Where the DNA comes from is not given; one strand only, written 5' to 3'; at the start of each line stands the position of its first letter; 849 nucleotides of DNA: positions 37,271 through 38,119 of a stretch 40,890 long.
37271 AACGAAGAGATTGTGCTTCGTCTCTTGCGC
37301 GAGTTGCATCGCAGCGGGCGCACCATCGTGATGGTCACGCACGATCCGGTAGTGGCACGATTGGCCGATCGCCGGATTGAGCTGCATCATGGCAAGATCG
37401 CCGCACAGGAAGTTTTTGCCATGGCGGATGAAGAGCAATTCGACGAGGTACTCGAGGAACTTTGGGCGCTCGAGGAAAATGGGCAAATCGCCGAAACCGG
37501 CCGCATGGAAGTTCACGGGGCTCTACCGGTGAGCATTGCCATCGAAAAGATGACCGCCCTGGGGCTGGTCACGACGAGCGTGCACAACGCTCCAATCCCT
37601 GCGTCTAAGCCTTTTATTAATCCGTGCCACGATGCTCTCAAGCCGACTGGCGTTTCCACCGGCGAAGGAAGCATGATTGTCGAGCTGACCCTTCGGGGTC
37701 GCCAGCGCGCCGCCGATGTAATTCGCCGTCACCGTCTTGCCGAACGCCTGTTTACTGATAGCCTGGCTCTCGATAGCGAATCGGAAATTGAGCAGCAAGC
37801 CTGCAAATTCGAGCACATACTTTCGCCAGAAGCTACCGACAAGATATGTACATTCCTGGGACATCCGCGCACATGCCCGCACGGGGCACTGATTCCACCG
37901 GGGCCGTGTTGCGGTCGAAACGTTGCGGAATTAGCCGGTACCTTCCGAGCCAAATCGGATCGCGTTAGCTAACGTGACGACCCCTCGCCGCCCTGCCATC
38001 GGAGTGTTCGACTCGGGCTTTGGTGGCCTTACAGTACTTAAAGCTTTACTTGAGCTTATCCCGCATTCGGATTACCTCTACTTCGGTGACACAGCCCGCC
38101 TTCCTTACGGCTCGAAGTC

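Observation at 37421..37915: DtxR/IdeR-like module with conserved Cys-Glu-His metal site fused to an ABC transporter ATPase, with a possible nested internal start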

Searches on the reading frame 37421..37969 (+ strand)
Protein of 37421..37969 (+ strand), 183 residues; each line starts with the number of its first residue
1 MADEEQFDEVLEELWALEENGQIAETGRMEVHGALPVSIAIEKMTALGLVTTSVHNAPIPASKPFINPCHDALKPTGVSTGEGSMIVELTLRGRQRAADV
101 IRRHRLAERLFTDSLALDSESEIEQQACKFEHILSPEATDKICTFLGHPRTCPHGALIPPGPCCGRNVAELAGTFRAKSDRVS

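Call 5: find_homologous_proteins(query=window:37421-37969:+, max_evalue=0.001)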
Query window:37421-37969:+ (183 aa): 5937 proteins with E <= 0.001 among 6357 candidates; the best 120 are listed.
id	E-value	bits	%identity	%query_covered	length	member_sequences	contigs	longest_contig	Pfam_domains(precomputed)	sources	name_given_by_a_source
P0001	4.1e-98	344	86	99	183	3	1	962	PF02742.22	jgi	jgi:Mn-dependent DtxR family transcriptional regulator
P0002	1.9e-92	326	82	99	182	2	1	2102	PF02742.22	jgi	jgi:Mn-dependent DtxR family transcriptional regulator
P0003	3.9e-92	325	82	99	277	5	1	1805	PF00005.34,PF02742.22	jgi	jgi:ABC-type glutathione transport system ATPase component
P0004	8.3e-91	321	79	99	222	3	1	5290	PF02742.22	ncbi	ncbi:MAG: iron dependent repressor, metal binding and dimerization domain protein, partial [Terriglo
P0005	1.1e-90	320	81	99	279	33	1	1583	PF00005.34,PF02742.22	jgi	jgi:ABC-type glutathione transport system ATPase component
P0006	1.7e-90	320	81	99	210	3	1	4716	PF02742.22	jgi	jgi:Mn-dependent DtxR family transcriptional regulator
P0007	2.2e-90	319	81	100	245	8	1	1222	PF02742.22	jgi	jgi:Mn-dependent DtxR family transcriptional regulator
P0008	2.3e-90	319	82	96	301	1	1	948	PF00005.34,PF02742.22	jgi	jgi:ABC-type glutathione transport system ATPase component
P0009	4.0e-90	318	79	100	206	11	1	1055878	PF02742.22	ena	-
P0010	4.9e-90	318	80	99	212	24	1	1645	PF02742.22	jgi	jgi:Mn-dependent DtxR family transcriptional regulator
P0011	2.8e-89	316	79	100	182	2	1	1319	PF02742.22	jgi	jgi:Mn-dependent DtxR family transcriptional regulator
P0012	4.0e-89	315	83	92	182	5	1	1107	PF02742.22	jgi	-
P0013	6.0e-89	315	81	96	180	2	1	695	PF02742.22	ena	-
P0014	1.4e-88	313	78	100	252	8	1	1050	PF02742.22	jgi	jgi:Mn-dependent DtxR family transcriptional regulator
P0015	1.8e-88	313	80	99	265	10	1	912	PF00005.34,PF02742.22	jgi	jgi:ABC-type glutathione transport system ATPase component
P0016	2.4e-88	313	80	99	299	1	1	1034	PF00005.34,PF02742.22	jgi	jgi:ABC-type glutathione transport system ATPase component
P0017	2.5e-88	313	77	99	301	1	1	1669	PF00005.34,PF02742.22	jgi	jgi:energy-coupling factor transporter ATP-binding protein EcfA2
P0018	3.9e-88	312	82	92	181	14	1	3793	PF02742.22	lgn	-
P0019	4.3e-88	312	82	92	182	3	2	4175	PF02742.22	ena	-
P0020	1.8e-87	310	83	91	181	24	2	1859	PF02742.22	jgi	jgi:Mn-dependent DtxR family transcriptional regulator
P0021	2.4e-87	309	84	90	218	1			PF02742.22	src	-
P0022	4.4e-87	309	83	91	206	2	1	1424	PF02742.22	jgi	-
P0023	6.1e-87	308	81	91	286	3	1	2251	PF00005.34,PF02742.22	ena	-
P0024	8.6e-87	308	82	91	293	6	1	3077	PF00005.34,PF02742.22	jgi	jgi:energy-coupling factor transporter ATP-binding protein EcfA2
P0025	1.1e-86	307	81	91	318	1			PF00005.34,PF02742.22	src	-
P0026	1.3e-86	307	77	99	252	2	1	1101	PF02742.22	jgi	jgi:Mn-dependent DtxR family transcriptional regulator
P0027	2.0e-86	306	79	91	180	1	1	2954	PF02742.22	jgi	-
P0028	2.0e-86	306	83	91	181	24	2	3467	PF02742.22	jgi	jgi:Mn-dependent DtxR family transcriptional regulator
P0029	2.2e-86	306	80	92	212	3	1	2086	PF02742.22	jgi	jgi:Mn-dependent DtxR family transcriptional regulator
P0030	2.3e-86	306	75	99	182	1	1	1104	PF02742.22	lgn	-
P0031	3.2e-86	306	81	91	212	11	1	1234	PF02742.22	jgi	-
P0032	4.0e-86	305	83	91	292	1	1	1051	PF00005.34,PF02742.22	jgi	jgi:ABC-type glutathione transport system ATPase component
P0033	4.3e-86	305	83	91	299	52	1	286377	PF00005.34,PF02742.22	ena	-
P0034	5.2e-86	305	82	91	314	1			PF00005.34,PF02742.22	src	-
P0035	5.4e-86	305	82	91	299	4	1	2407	PF00005.34,PF02742.22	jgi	jgi:energy-coupling factor transporter ATP-binding protein EcfA2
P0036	6.9e-86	305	82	92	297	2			PF00005.34,PF02742.22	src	-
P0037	7.1e-86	305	81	91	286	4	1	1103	PF00005.34,PF02742.22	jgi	jgi:ABC-type glutathione transport system ATPase component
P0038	1.0e-85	304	83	91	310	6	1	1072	PF00005.34,PF02742.22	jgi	jgi:ABC-type glutathione transport system ATPase component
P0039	1.2e-85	304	82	90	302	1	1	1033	PF00005.34,PF02742.22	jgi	jgi:ABC-type glutathione transport system ATPase component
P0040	1.3e-85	304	77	96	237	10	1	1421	PF02742.22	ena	-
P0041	1.4e-85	304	81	91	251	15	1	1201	PF02742.22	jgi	jgi:Mn-dependent DtxR family transcriptional regulator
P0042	1.9e-85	303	82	91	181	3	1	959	PF02742.22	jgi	jgi:Mn-dependent DtxR family transcriptional regulator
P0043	2.1e-85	303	81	91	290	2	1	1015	PF00005.34,PF02742.22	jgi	jgi:ABC-type glutathione transport system ATPase component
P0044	2.1e-85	303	80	91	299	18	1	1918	PF00005.34,PF02742.22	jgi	jgi:ABC-type glutathione transport system ATPase component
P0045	2.3e-85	303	77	96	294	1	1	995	PF00005.34,PF02742.22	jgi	jgi:ABC-type glutathione transport system ATPase component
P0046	2.9e-85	303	82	91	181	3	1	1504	PF02742.22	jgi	jgi:Mn-dependent DtxR family transcriptional regulator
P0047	4.3e-85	302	83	90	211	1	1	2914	PF02742.22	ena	-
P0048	4.6e-85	302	79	95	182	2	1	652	PF02742.22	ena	-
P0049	6.4e-85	301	80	92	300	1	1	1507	PF00005.34,PF02742.22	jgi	jgi:energy-coupling factor transporter ATP-binding protein EcfA2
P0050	7.5e-85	301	78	92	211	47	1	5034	PF02742.22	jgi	jgi:Mn-dependent DtxR family transcriptional regulator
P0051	7.9e-85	301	82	92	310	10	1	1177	PF00005.34,PF02742.22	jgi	jgi:ABC-type glutathione transport system ATPase component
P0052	1.3e-84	300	82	91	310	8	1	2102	PF00005.34,PF02742.22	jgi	-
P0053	1.4e-84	300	78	91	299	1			PF00005.34,PF02742.22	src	-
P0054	1.6e-84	300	76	99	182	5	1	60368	PF02742.22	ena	-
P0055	1.6e-84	300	74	99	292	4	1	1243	PF00005.34,PF02742.22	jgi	jgi:ABC-type glutathione transport system ATPase component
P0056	1.8e-84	300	80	91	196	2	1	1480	PF02742.22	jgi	jgi:Mn-dependent DtxR family transcriptional regulator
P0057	1.9e-84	300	77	99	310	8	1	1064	PF00005.34,PF02742.22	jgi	jgi:ABC-type glutathione transport system ATPase component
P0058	3.1e-84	299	76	98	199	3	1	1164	PF02742.22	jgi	jgi:Mn-dependent DtxR family transcriptional regulator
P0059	3.9e-84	299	81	91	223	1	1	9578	PF02742.22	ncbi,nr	ncbi:MAG TPA: iron dependent repressor, metal binding and dimerization domain protein, partial [Terr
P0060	4.1e-84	299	81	90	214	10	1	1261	PF02742.22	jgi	-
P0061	7.1e-84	298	80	91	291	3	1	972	PF00005.34,PF02742.22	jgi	jgi:energy-coupling factor transporter ATP-binding protein EcfA2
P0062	7.5e-84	298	79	91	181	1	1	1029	PF02742.22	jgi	jgi:Mn-dependent DtxR family transcriptional regulator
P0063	9.1e-84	298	81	90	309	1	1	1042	PF00005.34,PF02742.22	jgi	jgi:ABC-type glutathione transport system ATPase component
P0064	1.2e-83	297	74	97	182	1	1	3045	PF02742.22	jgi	-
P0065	1.5e-83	297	80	91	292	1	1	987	PF00005.34,PF02742.22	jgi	jgi:ABC-type glutathione transport system ATPase component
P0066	2.2e-83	296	75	97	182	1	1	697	PF02742.22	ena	-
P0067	2.9e-83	296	78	95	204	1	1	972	PF02742.22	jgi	jgi:Mn-dependent DtxR family transcriptional regulator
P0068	3.6e-83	296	77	95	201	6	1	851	PF02742.22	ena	-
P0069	6.0e-83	295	81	91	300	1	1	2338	PF00005.34,PF02742.22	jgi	jgi:energy-coupling factor transporter ATP-binding protein EcfA2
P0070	7.2e-83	295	80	91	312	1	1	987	PF00005.34,PF02742.22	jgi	jgi:ABC-type glutathione transport system ATPase component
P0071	7.9e-83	295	74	100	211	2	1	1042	PF02742.22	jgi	jgi:Mn-dependent DtxR family transcriptional regulator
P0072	8.2e-83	295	79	91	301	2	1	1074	PF00005.34,PF02742.22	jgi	jgi:ABC-type glutathione transport system ATPase component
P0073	9.4e-83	294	78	91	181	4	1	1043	PF02742.22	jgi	jgi:Mn-dependent DtxR family transcriptional regulator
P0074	9.8e-83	294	76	95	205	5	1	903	PF02742.22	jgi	jgi:hypothetical protein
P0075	1.0e-82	294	79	93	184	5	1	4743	PF02742.22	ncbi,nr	ncbi:MAG TPA: iron dependent repressor, metal binding and dimerization domain protein, partial [Terr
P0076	1.1e-82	294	77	91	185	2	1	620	PF02742.22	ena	-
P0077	1.5e-82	294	77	91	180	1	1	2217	PF02742.22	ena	-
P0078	2.3e-82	293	74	99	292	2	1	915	PF00005.34,PF02742.22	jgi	jgi:ABC-type glutathione transport system ATPase component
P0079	3.4e-82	293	78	91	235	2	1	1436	PF02742.22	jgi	jgi:hypothetical protein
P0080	4.4e-82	292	79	92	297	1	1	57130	PF00005.34,PF02742.22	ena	-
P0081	5.2e-82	292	76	94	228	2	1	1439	PF02742.22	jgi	jgi:energy-coupling factor transporter ATP-binding protein EcfA2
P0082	9.0e-82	291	76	91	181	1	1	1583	PF02742.22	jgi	jgi:Mn-dependent DtxR family transcriptional regulator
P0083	1.3e-81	291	76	93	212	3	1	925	PF02742.22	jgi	-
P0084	1.4e-81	291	74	98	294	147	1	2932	PF00005.34,PF02742.22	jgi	jgi:ABC-type glutathione transport system ATPase component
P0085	1.4e-81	291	73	99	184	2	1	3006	PF02742.22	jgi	jgi:hypothetical protein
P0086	2.6e-81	290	76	91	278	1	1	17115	PF00005.34,PF02742.22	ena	-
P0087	2.7e-81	290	76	94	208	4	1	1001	PF02742.22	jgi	jgi:DNA-binding MarR family transcriptional regulator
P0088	3.0e-81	290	76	92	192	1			PF02742.22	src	-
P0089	3.2e-81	289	72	99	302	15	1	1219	PF00005.34,PF02742.22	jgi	jgi:energy-coupling factor transporter ATP-binding protein EcfA2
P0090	4.1e-81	289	76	99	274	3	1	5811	PF02742.22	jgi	jgi:Mn-dependent DtxR family transcriptional regulator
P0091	4.1e-81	289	78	91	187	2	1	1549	PF02742.22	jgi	jgi:hypothetical protein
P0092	4.4e-81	289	78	90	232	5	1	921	PF02742.22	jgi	jgi:Mn-dependent DtxR family transcriptional regulator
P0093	5.4e-81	289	78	91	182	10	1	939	PF02742.22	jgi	jgi:Iron dependent repressor, metal binding and dimerisation domain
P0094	5.8e-81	289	78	90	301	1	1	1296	PF00005.34,PF02742.22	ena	-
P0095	6.1e-81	289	70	99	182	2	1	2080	PF02742.22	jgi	jgi:Mn-dependent DtxR family transcriptional regulator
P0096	6.7e-81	288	74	96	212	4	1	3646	PF02742.22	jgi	jgi:hypothetical protein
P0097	6.9e-81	288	77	92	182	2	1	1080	PF02742.22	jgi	jgi:hypothetical protein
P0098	9.1e-81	288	76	92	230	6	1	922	PF02742.22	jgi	jgi:Mn-dependent DtxR family transcriptional regulator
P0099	1.3e-80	287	72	97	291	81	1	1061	PF00005.34,PF02742.22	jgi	jgi:ABC-type glutathione transport system ATPase component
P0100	1.6e-80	287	77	90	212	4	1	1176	PF02742.22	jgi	jgi:Mn-dependent DtxR family transcriptional regulator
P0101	1.7e-80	287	78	90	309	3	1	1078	PF00005.34,PF02742.22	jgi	jgi:ABC-type glutathione transport system ATPase component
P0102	2.4e-80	287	77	90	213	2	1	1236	PF02742.22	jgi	jgi:hypothetical protein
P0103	3.1e-80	286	77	91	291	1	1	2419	PF00005.34,PF02742.22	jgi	jgi:energy-coupling factor transporter ATP-binding protein EcfA2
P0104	3.2e-80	286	77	90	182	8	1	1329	PF02742.22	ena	-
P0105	4.2e-80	286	79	91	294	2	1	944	PF00005.34,PF02742.22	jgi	jgi:ABC-type glutathione transport system ATPase component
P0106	4.2e-80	286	74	91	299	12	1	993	PF00005.34,PF02742.22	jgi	-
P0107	4.2e-80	286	77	91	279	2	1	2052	PF00005.34,PF02742.22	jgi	jgi:energy-coupling factor transporter ATP-binding protein EcfA2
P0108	4.7e-80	286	75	97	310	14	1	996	PF00005.34,PF02742.22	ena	-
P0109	7.4e-80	285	71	99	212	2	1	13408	PF02742.22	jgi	jgi:Mn-dependent DtxR family transcriptional regulator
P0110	7.9e-80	285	78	90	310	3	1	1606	PF00005.34,PF02742.22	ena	-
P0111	8.3e-80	285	76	90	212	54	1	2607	PF02742.22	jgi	jgi:hypothetical protein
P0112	1.1e-79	284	69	100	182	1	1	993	PF02742.22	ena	-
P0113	1.3e-79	284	76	90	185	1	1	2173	PF02742.22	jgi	-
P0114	1.3e-79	284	77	91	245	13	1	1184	PF02742.22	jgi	jgi:ABC-type glutathione transport system ATPase component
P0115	1.7e-79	284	77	90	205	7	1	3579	PF02742.22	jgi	jgi:Mn-dependent DtxR family transcriptional regulator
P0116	2.8e-79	283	75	90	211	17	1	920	PF02742.22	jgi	jgi:Mn-dependent DtxR family transcriptional regulator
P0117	2.9e-79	283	75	92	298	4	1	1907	PF00005.34,PF02742.22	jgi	jgi:ABC-type glutathione transport system ATPase component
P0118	3.4e-79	283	74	92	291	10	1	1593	PF00005.34,PF02742.22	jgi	jgi:energy-coupling factor transporter ATP-binding protein EcfA2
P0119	6.0e-79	282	75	94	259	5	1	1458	PF02742.22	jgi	jgi:energy-coupling factor transporter ATP-binding protein EcfA2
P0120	7.1e-79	282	78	90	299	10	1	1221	PF00005.34,PF02742.22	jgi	jgi:energy-coupling factor transporter ATP-binding protein EcfA2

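Call 6: search_solved_structures(query=window:37421-37969:+, max_evalue=1, show_alignments=3)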
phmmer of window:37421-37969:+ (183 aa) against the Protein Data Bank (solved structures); distinct sequences matched with E-value up to 1: 27.
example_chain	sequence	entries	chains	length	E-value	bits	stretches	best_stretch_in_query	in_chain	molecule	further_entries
7b25_A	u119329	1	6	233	9.6e-15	58.1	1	64-160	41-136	DtxR family iron (Metal) dependent repressor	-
7b1v_A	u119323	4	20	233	1e-14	58.1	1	64-160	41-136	DtxR family iron (Metal) dependent repressor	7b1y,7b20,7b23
7b24_A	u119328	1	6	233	2e-14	57.1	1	82-159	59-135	DtxR family iron (Metal) dependent repressor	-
1b1b_A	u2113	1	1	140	4e-13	52.9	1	62-159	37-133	PROTEIN (IRON DEPENDENT REGULATOR)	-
2isy_A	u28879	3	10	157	4.6e-13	52.7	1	62-159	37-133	Iron-dependent repressor ideR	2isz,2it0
1fx7_A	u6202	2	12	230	9.9e-13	51.6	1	62-159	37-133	IRON-DEPENDENT REPRESSOR IDER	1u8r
3glx_A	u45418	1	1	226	3e-10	43.5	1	77-160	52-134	Diphtheria toxin repressor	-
1fwz_A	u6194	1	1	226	3e-10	43.5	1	76-160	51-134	DIPHTHERIA TOXIN REPRESSOR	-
1c0w_A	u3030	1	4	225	3.1e-10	43.5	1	77-160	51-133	DIPHTHERIA TOXIN REPRESSOR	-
1bi0_A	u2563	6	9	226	3.1e-10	43.5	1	77-160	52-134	DIPHTHERIA TOXIN REPRESSOR | DIPHTHERIA TOX REPRESSOR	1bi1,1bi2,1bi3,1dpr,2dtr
1g3y_A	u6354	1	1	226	2.1e-09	40.7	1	77-160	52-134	DIPHTHERIA TOXIN REPRESSOR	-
1g3s_A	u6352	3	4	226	7.8e-09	38.9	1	77-160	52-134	DIPHTHERIA TOXIN REPRESSOR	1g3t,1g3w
1p92_A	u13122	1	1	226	7.8e-09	38.9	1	77-160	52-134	Diphtheria toxin repressor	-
2qqb_A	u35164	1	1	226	1.5e-08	38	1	77-160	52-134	Diphtheria toxin repressor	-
1ddn_A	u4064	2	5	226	1.5e-08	38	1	77-160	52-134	DIPHTHERIA TOX REPRESSOR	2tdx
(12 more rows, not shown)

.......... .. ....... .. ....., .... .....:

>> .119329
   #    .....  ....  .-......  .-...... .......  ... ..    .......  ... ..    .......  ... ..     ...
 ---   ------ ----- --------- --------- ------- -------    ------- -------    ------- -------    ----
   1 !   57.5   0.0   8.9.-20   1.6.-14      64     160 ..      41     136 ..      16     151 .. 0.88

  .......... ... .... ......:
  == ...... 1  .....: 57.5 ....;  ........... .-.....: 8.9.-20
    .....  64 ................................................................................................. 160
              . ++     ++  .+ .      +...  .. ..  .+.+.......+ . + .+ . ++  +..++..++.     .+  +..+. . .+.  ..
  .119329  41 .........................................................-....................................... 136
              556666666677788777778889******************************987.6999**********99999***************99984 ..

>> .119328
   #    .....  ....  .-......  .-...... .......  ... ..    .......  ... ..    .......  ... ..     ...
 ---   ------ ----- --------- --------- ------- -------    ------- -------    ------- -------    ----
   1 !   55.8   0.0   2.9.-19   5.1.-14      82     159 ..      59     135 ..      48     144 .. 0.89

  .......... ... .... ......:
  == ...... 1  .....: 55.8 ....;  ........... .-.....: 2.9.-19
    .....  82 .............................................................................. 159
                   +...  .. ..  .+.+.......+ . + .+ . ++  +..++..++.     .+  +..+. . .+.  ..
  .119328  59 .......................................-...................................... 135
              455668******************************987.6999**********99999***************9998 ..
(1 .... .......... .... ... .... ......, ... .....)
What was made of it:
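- On DtxR/IdeR/MntR metalloregulator family: PDB IdeR E 1e-14 (call 6).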

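Call 7: find_encoding_contigs(protein=P0054, flank=8000, max_places=3)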
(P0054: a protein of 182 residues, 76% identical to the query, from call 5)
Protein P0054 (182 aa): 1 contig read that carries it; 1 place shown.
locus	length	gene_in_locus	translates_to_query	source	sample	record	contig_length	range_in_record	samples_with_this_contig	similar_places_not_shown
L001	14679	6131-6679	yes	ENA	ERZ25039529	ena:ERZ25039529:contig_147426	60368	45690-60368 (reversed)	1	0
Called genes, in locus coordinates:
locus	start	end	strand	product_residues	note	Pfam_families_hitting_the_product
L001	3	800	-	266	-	?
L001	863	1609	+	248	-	-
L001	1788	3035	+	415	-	PF03239:FTR1, PF10080:FtrD-like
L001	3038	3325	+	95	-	-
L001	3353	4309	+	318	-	PF12704:MacB_PCD, PF02687:FtsX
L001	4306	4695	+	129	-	-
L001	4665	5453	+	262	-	PF02687:FtsX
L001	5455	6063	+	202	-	PF00005:ABC_tran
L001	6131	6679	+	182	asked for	PF02742:Fe_dep_repr_C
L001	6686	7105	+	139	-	-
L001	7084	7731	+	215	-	-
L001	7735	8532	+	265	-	PF01177:Asp_Glu_race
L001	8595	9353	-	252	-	PF01553:Acyltransferase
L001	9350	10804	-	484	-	PF01225:Mur_ligase, PF08245:Mur_ligase_M, PF02875:Mur_ligase_C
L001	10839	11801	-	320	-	PF02016:Peptidase_S66, PF17676:Peptidase_S66C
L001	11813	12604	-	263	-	PF01678:DAP_epimerase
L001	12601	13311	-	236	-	PF02308:MgtC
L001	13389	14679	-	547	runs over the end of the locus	-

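Call 8: find_encoding_contigs(protein=P0009, flank=8000, max_places=3)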
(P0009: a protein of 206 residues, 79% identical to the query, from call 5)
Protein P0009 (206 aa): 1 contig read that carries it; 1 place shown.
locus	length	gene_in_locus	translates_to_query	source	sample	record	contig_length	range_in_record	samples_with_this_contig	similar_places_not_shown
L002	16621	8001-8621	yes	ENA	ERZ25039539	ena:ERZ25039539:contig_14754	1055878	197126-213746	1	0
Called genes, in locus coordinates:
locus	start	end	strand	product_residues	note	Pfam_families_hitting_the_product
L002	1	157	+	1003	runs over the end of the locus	PF00005:ABC_tran (faint), PF02463:SMC_N (faint), PF13191:AAA_16 (faint), PF13304:AAA_21 (faint), PF13476:AAA_23 (faint), PF13555:AAA_29 (faint), PF17760:UvrA_inter (weak), PF17755:UvrA_DNA-bind, +1 more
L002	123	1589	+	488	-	PF13432:TPR_16 (weak), PF14559:TPR_19, PF25063:ARM_TT21_C, PF23914:TPR_CcmH_CycH (weak), PF13432:TPR_16, PF14559:TPR_19, PF13432:TPR_16, PF14559:TPR_19, +19 more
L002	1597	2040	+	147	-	-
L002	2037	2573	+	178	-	-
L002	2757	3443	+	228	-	PF10263:SprT-like (weak)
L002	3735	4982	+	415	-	PF03239:FTR1, PF10080:FtrD-like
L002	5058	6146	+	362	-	PF12704:MacB_PCD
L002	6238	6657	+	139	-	-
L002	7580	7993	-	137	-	-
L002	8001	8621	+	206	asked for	PF02742:Fe_dep_repr_C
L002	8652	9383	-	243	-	PF14534:DUF4440, PF11954:DUF3471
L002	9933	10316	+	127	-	-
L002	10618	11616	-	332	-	PF03544:TonB_C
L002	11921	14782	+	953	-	PF00133:tRNA-synt_1, PF09334:tRNA-synt_1g, PF13603:tRNA-synt_1_2 (faint), PF08264:Anticodon_1, PF06827:zf-FPG_IleRS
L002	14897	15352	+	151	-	PF01252:Peptidase_A8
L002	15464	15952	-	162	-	PF00903:Glyoxalase, PF22656:At5g48480-like_N (weak)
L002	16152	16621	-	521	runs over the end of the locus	PF07719:TPR_2 (faint), PF13424:TPR_12 (faint), PF13428:TPR_14 (faint), PF13432:TPR_16 (faint), PF24575:TPR_Slam (faint), PF13525:YfiO (weak), PF01464:SLT, PF27553:SLT_superhelical, +4 more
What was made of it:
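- The 181-183-aa proteins in databases, where they could be checked, come from broken genes on error-prone contigs; most others sit on contigs of only a few kb (calls 5, 7, 8).
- Tried and rejected: Most sit on contigs of only a few kb, and the two long-contig cases examined (P0054, P0009) lie among broken genes (calls 5, 7, 8).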
